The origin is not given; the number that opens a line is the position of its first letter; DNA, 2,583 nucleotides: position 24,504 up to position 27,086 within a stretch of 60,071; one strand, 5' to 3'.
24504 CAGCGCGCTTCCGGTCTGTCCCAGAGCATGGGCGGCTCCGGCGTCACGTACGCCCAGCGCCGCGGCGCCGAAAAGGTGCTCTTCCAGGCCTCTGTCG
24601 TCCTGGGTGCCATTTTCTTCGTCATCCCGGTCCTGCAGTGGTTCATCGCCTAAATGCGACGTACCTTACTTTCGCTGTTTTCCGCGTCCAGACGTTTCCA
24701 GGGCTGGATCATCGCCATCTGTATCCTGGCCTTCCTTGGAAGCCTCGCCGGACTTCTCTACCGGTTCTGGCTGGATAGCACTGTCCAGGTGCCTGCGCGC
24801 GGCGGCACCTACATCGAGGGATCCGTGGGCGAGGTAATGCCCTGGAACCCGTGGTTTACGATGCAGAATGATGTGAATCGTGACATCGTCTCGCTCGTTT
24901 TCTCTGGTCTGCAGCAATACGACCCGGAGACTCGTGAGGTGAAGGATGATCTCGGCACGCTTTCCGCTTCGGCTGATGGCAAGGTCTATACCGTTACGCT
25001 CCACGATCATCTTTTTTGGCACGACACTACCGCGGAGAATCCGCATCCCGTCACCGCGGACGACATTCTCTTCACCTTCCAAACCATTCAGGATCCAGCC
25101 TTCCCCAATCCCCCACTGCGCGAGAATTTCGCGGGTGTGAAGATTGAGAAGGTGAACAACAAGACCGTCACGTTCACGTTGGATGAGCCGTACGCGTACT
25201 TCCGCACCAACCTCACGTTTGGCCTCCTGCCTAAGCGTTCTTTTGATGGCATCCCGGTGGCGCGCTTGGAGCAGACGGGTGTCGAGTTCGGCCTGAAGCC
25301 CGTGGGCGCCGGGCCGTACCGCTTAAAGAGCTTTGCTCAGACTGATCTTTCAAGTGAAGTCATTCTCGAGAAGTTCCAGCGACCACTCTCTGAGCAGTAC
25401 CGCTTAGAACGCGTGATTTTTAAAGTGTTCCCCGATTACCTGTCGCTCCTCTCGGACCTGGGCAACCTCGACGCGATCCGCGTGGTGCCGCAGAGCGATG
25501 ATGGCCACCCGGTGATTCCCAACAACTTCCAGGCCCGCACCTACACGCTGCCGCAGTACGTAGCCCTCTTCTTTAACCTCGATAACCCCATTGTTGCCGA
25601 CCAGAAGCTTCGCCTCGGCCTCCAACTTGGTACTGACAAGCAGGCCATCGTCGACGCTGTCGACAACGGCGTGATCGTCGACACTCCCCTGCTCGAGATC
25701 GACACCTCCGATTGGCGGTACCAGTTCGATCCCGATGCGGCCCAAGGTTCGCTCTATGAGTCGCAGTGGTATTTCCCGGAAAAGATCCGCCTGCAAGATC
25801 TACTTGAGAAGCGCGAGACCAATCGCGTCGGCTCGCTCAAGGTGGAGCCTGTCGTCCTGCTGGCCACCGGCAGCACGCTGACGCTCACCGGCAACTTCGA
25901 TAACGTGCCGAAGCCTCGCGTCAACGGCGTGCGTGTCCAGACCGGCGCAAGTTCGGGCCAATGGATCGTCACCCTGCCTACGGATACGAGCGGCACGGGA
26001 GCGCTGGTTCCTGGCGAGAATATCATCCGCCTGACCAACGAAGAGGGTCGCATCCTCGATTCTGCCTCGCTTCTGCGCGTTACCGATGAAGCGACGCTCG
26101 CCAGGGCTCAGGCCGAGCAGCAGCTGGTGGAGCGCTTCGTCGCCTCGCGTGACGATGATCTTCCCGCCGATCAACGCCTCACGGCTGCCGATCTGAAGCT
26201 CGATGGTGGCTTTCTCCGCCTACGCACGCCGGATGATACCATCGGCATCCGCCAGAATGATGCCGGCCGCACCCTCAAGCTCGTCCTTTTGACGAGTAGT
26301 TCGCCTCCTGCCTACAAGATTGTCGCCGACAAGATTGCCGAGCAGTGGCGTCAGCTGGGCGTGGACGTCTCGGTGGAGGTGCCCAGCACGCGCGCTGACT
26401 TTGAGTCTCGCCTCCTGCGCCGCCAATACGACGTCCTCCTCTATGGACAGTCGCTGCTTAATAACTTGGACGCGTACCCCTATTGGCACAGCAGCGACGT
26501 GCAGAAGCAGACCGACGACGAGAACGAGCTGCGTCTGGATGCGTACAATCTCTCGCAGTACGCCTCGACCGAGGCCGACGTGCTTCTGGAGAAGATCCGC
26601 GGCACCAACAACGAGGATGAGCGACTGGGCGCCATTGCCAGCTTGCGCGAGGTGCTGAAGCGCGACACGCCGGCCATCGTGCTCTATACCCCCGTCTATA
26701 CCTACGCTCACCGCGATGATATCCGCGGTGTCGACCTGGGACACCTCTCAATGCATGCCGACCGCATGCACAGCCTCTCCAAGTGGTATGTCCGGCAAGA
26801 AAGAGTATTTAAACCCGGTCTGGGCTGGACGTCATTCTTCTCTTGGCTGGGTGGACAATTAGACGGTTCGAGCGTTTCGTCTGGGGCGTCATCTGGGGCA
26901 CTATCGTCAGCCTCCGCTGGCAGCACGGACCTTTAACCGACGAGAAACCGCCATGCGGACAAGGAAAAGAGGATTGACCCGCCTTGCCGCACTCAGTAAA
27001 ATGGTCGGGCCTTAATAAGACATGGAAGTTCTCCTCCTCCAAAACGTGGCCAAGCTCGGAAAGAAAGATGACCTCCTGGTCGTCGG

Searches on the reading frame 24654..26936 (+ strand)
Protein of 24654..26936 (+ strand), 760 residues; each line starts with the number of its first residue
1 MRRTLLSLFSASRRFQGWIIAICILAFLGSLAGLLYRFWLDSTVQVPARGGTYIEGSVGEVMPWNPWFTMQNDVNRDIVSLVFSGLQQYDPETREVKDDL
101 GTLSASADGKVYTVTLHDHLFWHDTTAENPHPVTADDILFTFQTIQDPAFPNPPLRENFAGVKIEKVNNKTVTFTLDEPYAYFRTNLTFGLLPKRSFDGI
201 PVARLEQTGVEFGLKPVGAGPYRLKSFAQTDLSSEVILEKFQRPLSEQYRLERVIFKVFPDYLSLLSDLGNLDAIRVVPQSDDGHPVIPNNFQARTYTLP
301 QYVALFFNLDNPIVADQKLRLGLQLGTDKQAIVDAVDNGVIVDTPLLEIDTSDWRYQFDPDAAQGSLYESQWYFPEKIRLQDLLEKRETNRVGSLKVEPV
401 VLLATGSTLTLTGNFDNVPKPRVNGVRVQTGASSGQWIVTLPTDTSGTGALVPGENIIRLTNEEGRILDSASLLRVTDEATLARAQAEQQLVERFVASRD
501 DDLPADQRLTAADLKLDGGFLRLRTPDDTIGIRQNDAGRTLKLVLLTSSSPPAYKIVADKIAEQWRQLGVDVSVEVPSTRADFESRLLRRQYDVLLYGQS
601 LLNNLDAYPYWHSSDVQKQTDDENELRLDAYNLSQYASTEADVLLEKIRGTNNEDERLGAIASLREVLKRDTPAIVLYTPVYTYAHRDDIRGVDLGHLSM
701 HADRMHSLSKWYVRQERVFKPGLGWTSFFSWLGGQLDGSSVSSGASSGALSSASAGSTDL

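Call 37: search_protein_families(library=pfam, proteins=[window:24654-26936:+], max_evalue=0.0001)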
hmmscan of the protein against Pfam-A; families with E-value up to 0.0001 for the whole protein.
window:24654-26936:+ (760 aa): 1 family
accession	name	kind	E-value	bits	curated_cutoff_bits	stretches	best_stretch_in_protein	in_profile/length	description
PF00496.27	SBP_bac_5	-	8.9e-42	143.9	32.4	2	105-370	12-276/368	Bacterial extracellular solute-binding proteins, family 5 Middle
